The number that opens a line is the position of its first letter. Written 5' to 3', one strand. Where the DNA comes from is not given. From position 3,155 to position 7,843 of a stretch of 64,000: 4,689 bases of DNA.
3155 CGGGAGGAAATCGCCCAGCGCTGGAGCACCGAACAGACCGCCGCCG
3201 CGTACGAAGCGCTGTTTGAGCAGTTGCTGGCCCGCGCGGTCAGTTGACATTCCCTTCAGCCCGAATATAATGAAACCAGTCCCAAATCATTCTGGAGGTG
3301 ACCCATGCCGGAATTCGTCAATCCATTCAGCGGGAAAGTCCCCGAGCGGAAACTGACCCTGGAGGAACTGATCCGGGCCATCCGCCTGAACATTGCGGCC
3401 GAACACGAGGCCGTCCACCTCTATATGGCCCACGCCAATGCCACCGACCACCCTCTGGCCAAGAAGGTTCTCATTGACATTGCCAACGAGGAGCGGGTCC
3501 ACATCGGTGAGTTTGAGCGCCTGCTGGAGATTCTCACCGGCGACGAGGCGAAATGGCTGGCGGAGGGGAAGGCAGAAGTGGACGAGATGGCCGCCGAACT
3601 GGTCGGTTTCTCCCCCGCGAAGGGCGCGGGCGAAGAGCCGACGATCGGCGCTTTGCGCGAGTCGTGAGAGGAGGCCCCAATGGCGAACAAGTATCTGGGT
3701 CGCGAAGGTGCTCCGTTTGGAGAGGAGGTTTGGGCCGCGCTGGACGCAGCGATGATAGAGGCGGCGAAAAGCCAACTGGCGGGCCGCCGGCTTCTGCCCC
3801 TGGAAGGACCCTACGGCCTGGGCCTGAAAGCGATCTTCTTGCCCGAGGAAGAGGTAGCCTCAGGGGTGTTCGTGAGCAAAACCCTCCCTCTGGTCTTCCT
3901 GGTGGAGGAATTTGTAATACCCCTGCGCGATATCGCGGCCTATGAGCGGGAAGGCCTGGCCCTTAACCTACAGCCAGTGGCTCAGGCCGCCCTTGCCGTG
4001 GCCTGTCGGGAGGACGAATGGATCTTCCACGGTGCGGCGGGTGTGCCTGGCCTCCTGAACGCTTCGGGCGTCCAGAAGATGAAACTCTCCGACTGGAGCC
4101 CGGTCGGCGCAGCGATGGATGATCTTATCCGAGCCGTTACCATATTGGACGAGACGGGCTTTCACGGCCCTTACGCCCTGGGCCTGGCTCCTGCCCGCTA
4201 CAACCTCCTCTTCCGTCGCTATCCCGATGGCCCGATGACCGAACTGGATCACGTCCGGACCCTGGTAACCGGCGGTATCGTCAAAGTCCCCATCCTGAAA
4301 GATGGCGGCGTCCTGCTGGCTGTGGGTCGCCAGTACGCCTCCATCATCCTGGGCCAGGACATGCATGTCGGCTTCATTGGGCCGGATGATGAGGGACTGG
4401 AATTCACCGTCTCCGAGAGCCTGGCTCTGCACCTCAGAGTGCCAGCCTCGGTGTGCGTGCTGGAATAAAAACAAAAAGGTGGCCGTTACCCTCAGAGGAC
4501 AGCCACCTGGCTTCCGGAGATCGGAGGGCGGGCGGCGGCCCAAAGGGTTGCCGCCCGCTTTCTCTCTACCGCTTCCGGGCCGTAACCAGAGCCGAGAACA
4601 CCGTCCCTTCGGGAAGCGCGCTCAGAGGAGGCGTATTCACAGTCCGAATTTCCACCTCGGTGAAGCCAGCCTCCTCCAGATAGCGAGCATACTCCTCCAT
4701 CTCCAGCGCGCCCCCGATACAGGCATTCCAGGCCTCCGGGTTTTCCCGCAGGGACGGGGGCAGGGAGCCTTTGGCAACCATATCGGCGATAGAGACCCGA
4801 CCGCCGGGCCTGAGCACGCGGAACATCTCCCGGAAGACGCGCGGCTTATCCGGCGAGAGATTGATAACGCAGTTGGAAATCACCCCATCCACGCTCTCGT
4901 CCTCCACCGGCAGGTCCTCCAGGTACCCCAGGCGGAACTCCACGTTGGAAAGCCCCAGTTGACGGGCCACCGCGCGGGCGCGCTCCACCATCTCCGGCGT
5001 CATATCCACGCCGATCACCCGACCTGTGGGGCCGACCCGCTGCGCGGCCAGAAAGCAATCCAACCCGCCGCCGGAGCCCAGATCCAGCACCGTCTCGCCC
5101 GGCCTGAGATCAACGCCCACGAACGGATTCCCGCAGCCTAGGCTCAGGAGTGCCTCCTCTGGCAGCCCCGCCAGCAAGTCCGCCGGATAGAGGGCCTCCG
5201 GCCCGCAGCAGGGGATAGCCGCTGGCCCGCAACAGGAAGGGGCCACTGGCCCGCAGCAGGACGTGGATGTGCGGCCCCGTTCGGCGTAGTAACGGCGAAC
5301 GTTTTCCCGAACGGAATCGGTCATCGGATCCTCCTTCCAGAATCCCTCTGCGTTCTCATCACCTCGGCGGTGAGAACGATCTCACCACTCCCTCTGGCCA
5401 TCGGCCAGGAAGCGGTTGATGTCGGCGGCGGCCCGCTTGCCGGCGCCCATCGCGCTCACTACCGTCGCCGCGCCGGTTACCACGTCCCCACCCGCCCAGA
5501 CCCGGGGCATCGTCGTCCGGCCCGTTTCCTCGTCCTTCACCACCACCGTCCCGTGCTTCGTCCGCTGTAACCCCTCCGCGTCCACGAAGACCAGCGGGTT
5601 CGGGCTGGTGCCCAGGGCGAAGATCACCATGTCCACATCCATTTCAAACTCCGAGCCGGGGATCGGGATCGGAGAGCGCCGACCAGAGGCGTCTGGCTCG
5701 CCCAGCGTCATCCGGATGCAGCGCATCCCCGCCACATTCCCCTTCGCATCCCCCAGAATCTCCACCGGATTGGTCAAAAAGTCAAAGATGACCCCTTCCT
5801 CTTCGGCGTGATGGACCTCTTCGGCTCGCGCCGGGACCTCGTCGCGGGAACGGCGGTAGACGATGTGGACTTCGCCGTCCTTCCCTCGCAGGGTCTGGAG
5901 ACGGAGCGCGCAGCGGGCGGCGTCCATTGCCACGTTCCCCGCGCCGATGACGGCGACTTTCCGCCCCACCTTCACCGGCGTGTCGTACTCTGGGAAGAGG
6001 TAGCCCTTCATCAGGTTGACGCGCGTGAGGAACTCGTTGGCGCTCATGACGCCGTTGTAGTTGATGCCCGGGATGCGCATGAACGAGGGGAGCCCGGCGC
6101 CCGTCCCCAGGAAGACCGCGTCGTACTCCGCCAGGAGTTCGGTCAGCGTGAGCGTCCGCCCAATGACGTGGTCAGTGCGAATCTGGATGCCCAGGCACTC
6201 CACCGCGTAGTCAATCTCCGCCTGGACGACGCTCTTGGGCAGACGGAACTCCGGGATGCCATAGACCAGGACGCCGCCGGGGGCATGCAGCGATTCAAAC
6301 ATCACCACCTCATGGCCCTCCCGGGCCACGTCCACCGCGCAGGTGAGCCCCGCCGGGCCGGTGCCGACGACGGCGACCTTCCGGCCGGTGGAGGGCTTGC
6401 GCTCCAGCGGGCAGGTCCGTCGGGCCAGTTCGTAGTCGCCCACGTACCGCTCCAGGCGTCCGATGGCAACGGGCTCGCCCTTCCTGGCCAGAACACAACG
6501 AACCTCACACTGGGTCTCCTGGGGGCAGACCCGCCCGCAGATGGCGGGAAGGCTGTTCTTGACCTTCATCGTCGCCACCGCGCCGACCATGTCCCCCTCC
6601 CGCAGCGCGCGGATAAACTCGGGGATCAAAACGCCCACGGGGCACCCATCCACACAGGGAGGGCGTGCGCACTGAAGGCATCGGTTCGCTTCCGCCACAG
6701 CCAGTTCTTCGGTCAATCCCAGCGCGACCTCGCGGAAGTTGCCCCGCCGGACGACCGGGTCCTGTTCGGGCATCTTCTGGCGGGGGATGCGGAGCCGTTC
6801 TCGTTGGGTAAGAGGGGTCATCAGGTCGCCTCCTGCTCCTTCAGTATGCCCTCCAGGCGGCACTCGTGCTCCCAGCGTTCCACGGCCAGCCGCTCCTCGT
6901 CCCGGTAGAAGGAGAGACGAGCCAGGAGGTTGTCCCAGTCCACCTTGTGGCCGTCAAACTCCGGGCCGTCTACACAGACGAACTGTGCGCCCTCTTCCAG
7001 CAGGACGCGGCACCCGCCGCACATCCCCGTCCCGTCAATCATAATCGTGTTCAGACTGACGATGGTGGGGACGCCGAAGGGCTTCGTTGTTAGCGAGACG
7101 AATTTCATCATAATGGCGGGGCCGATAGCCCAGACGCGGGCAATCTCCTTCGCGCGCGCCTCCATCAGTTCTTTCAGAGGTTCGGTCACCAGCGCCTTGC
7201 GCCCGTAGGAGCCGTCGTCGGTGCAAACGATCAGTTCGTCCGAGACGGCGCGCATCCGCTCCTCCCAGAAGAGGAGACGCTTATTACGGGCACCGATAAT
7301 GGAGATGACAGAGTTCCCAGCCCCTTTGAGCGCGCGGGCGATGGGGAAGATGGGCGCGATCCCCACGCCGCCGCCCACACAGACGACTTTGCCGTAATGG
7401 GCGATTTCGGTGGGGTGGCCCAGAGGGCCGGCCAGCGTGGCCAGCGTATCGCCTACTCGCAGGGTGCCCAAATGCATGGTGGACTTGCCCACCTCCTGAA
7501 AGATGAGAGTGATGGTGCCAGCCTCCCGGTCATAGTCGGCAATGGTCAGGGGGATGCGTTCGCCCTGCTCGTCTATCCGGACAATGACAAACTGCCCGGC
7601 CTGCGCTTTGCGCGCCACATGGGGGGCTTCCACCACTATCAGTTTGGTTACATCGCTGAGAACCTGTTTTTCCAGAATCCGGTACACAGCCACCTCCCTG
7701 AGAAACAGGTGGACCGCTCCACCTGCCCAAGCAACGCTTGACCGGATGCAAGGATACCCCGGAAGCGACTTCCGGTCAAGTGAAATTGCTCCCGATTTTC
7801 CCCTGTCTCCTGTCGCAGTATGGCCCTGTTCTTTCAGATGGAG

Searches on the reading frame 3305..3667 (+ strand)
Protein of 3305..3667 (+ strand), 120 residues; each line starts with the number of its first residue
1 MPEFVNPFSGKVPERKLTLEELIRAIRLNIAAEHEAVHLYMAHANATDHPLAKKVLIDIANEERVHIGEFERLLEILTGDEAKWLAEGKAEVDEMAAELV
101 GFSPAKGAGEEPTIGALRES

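Call 43: search_protein_families(library=ncbifam, proteins=[window:3305-3667:+], max_evalue=0.00001)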
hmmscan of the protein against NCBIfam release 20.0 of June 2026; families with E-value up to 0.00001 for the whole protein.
window:3305-3667:+ (120 aa): 2 families
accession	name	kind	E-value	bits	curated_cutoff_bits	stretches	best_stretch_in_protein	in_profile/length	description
NF058679.1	EncB_fam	subfamily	1e-34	119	90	1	1-117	1-117/117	encapsulin nanocompartment ferritin-likeEncB family encapsulin nanocompartment ferritin-like cargo protein cargo protein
TIGR04535.1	ferrit_encaps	subfamily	2e-23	82.5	125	1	4-117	1-113/114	encapsulin-associated ferritin-like protein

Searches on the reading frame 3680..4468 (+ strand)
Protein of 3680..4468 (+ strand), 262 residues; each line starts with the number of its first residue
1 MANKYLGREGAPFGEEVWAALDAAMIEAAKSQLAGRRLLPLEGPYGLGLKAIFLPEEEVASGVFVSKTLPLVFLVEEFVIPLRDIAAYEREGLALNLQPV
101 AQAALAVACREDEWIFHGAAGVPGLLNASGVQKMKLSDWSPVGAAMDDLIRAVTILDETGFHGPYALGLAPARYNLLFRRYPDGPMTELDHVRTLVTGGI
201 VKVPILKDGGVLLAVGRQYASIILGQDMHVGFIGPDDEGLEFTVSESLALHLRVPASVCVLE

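Call 33: find_encoding_contigs(protein=window:3680-4468:+, flank=10000, max_places=4)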
Protein window:3680-4468:+ (262 aa): 2 contigs read that carry it; 1 place shown.
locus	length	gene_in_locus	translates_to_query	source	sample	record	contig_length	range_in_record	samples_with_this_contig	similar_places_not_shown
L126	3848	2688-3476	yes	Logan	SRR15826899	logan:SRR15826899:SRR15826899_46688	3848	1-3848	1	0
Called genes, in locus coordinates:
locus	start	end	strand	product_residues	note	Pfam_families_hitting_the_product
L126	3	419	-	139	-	?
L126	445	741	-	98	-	-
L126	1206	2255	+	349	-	PF13439:Glyco_transf_4, PF00534:Glycos_transf_1, PF13692:Glyco_trans_1_4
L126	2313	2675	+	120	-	-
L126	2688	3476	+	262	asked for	PF04454:Linocin_M18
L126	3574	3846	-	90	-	?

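Call 43: search_protein_families(library=ncbifam, proteins=[window:3680-4468:+], max_evalue=0.00001)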
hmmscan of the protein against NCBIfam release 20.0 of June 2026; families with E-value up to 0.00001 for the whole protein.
window:3680-4468:+ (262 aa): 1 family
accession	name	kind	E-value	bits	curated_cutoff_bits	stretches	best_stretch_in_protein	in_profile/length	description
NF041155.2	encap_f1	equivalog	8.8e-64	215.4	100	1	6-261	1-261/261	family 1 encapsulin nanocompartment shell protein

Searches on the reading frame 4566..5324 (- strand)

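Call 11: search_protein_families(library=pfam, proteins=[window:4566-5324:-])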
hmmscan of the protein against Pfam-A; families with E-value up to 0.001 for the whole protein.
window:4566-5324:- (252 aa): 11 families
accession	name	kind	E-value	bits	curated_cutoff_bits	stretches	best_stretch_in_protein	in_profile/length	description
PF13847.12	Methyltransf_31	-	2.4e-41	141.3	27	1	74-220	2-145/145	Methyltransferase domain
PF13649.12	Methyltransf_25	-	2.8e-24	86.1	27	1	79-175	1-97/97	Methyltransferase domain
PF08241.18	Methyltransf_11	-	1.6e-23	83.6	21.2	1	80-178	1-94/95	Methyltransferase domain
PF01209.24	Ubie_methyltran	-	1.5e-18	67.4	20.1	1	74-181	46-153/233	ubiE/COQ5 methyltransferase family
PF08242.18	Methyltransf_12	-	5.4e-13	49.9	30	1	80-177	1-98/98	Methyltransferase domain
PF13489.12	Methyltransf_23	-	2.6e-11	43.9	27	1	73-224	20-162/164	Methyltransferase domain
PF01135.25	PCMT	-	1.3e-09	38.6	20.3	1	71-133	69-131/210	Protein-L-isoaspartate(D-aspartate) O-methyltransferase (PCMT)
PF02353.26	CMAS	-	5.1e-05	23.2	27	1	71-180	58-165/273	Mycolic acid cyclopropane synthetase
PF06325.19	PrmA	-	0.00011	22.2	22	1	74-155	160-237/296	Ribosomal protein L11 methyltransferase (PrmA)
PF13679.12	Methyltransf_32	-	0.00018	21.9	27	1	76-143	26-100/143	Methyltransferase domain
PF05148.21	Methyltransf_8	-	0.00031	21.1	27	1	135-183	113-160/219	Hypothetical methyltransferase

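Call 43: search_protein_families(library=ncbifam, proteins=[window:4566-5324:-], max_evalue=0.00001)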
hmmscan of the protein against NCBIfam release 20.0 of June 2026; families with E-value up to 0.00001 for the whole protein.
window:4566-5324:- (252 aa): 35 families (the best 25 are shown)
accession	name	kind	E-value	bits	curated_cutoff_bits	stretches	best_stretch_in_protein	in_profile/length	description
NF008823.0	PRK11873.1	subfamily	6.3e-91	304.6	263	1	3-229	5-231/272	arsenite methyltransferase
NF041537.1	ArsM_AhpD_UU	exception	2e-56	191.2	510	1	45-246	44-247/345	arsenite methyltransferase/AhpD domain selenoprotein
NF047649.1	MTase_UXPK_star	exception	2.2e-55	187.7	460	1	43-243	44-245/283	methyltransferase/UXPK-star double selenoprotein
NF041536.1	ArsM_DUF2284_UU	exception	1.2e-48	165.6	575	1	46-227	46-228/459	arsenite methyltransferase/DUF2284 domain selenoprotein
NF040538.1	methyl_ArsM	equivalog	2.4e-47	161.8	500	2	140-251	167-280/356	arsinothricin biosynthesis methyltransferase ArsM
NF038099.1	AsSugarArsM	exception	1.5e-29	103.2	400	1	60-228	43-220/321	arsenosugar biosynthesis arsenite methyltransferase ArsM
NF045667.1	MTase_DVU1556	equivalog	2.2e-25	89.4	155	1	72-223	19-162/213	DVU_1556 family methyltransferase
NF040539.1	AST_met_ArsM_2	exception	3.3e-23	82.9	240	1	78-227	59-211/262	putative arsinothricin biosynthesis methyltransferase ArsM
NF001244.0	PRK00216.1-5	equivalog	2.7e-16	59.6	216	1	74-186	47-160/236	bifunctional demethylmenaquinone methyltransferase/2-methoxy-6-polyprenyl-1,4-benzoquinol methylase UbiE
NF052510.1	methyltran_MpqE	exception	6.6e-16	58.4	335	1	72-178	43-150/234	methyl-plastoquinone biosynthesis methyltransferase MpqE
NF001243.0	PRK00216.1-4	equivalog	1.8e-15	56.9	235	1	71-179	43-151/237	demethylmenaquinone methyltransferase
TIGR02752.1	MenG_heptapren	equivalog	7.1e-15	55.2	419.85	1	72-180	42-150/231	demethylmenaquinone methyltransferase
NF001240.0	PRK00216.1-1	equivalog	7.3e-15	54.7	378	1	72-181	60-170/251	bifunctional demethylmenaquinone methyltransferase/2-methoxy-6-polyprenyl-1,4-benzoquinol methylase UbiE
TIGR01934.1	MenG_MenH_UbiE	subfamily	9.6e-15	54.5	158.35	1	74-185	38-147/223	ubiquinone/menaquinone biosynthesis methyltransferase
NF043040.1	corrin_prot_MT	hypoth_equivalog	2.4e-13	50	180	1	74-184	40-152/216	corrinoid protein-associated methyltransferase CpaM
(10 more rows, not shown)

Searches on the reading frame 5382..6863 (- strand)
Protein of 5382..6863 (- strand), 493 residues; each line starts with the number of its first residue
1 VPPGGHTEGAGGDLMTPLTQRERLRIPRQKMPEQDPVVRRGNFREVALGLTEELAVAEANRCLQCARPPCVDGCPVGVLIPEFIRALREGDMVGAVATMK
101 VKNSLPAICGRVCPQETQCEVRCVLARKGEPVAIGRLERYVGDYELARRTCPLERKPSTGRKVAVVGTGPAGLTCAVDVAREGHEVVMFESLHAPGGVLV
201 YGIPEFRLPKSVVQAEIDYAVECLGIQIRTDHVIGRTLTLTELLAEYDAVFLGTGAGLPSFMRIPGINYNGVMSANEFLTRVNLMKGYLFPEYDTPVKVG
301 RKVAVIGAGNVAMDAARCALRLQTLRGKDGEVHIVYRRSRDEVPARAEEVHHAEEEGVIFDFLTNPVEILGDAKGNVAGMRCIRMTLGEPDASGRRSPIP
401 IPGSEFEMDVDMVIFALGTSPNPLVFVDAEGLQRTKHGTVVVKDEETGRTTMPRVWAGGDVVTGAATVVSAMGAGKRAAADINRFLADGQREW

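Call 11: search_protein_families(library=pfam, proteins=[window:5382-6863:-])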
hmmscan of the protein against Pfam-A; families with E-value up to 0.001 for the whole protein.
window:5382-6863:- (493 aa): 10 families
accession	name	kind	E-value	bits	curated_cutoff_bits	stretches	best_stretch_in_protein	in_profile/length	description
PF14691.11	Fer4_20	-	4e-41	139.8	25.8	1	40-148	2-111/113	Dihydroprymidine dehydrogenase domain II, 4Fe-4S cluster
PF07992.20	Pyr_redox_2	-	4.8e-32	112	26.1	1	162-475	2-291/291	Pyridine nucleotide-disulphide oxidoreductase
PF00070.33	Pyr_redox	-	3.1e-07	31.2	22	0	302-380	1-77/82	Pyridine nucleotide-disulphide oxidoreductase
PF13450.12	NAD_binding_8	-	2.2e-06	28.3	21.9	1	165-197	1-33/68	NAD(P)-binding Rossmann-like domain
PF13738.12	Pyr_redox_3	-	2.8e-06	27.2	30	0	300-339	164-197/305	Pyridine nucleotide-disulphide oxidoreductase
PF01946.23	Thi4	-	4.5e-06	26.5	26.2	1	162-228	19-84/235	Thi4 family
PF12831.13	FAD_oxidored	-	6.1e-06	26.2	27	1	163-202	2-41/416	FAD dependent oxidoreductase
PF03486.20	HI0933_like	-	3.2e-05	23.9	50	1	162-196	2-36/244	HI0933-like protein Rossmann domain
PF00890.30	FAD_binding_2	-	4.3e-05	23.3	20.4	1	163-198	2-37/414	FAD binding domain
PF01262.27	AlaDh_PNT_C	-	0.0009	19.2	23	0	272-323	2-51/214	Alanine dehydrogenase/PNT, C-terminal domain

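Call 43: search_protein_families(library=ncbifam, proteins=[window:5382-6863:-], max_evalue=0.00001)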
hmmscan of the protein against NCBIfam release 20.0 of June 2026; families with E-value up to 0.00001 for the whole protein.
window:5382-6863:- (493 aa): 34 families (the best 25 are shown)
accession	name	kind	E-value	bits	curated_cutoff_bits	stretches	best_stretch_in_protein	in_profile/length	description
NF009414.0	PRK12778.1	equivalog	5e-196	653.3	1103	1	19-487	287-750/752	bifunctional dihydroorotate dehydrogenase B NAD binding subunit/NADPH-dependent glutamate synthase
TIGR01316.1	gltA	equivalog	9.4e-175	581.7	471.75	1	39-486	5-449/449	NADPH-dependent glutamate synthase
NF009413.0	PRK12775.1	equivalog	8.7e-156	520.4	1895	1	27-493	297-760/1006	putative trifunctional 2-polyprenylphenol hydroxylase/glutamate synthase subunit beta/ferritin domain-containing protein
NF009410.0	PRK12771.1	subfamily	4e-115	385.5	516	1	67-488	47-447/566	NAD(P)-binding protein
TIGR01318.1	gltD_gamma_fam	subfamily_domain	3.2e-111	372.2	482.95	1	27-486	7-465/467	glutamate synthase, small subunit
NF009415.0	PRK12779.1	equivalog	2.7e-109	366.5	1519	1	71-483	211-623/944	putative bifunctional glutamate synthase subunit beta/2-polyprenylphenol hydroxylase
NF009454.0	PRK12814.1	equivalog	2.2e-107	360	916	2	69-488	103-502/657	putative NADPH-dependent glutamate synthase small subunit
NF009408.0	PRK12769.1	equivalog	3e-98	329.7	1003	1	25-487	189-652/659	formate-dependent uric acid utilization protein AegA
NF009451.0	PRK12809.1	equivalog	2.4e-90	303.7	1154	1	39-483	187-631/639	formate-dependent uric acid utilization protein YgfT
NF010590.0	PRK13984.1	equivalog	3.3e-90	303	946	1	22-488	152-608/611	putative oxidoreductase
TIGR03315.1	Se_ygfK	equivalog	1.1e-81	274.7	835.3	1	52-482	429-835/1012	putative selenate reductase subunit YgfK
TIGR01317.1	GOGAT_sm_gam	subfamily_domain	5.2e-76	256.4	447.7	1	24-488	6-480/485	glutamate synthase small subunit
NF009409.0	PRK12770.1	subfamily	6.3e-76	255.8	343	1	151-488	10-352/360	putative glutamate synthase subunit beta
NF045663.1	diclust_near_Sec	equivalog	1.9e-40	138.7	530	1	59-256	9-199/759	pyridine nucleotide-disulfide oxidoreductase/dicluster-binding protein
TIGR01292.1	TRX_reduct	equivalog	3.4e-18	65.5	343.45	1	295-486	136-300/300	thioredoxin-disulfide reductase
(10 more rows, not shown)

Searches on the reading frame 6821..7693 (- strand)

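Call 11: search_protein_families(library=pfam, proteins=[window:6821-7693:-])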
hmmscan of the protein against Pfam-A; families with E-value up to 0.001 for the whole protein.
window:6821-7693:- (290 aa): 3 families
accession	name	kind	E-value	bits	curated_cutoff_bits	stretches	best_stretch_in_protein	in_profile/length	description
PF10418.14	DHODB_Fe-S_bind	-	8.1e-13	48.3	23.9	1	215-252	1-41/41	Iron-sulfur cluster binding domain of dihydroorotate dehydrogenase B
PF00970.30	FAD_binding_6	-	6.1e-05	23.7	21.1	1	6-93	4-96/99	Oxidoreductase FAD-binding domain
PF00175.26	NAD_binding_1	-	0.00066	20.7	22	0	106-200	2-108/109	Oxidoreductase NAD-binding domain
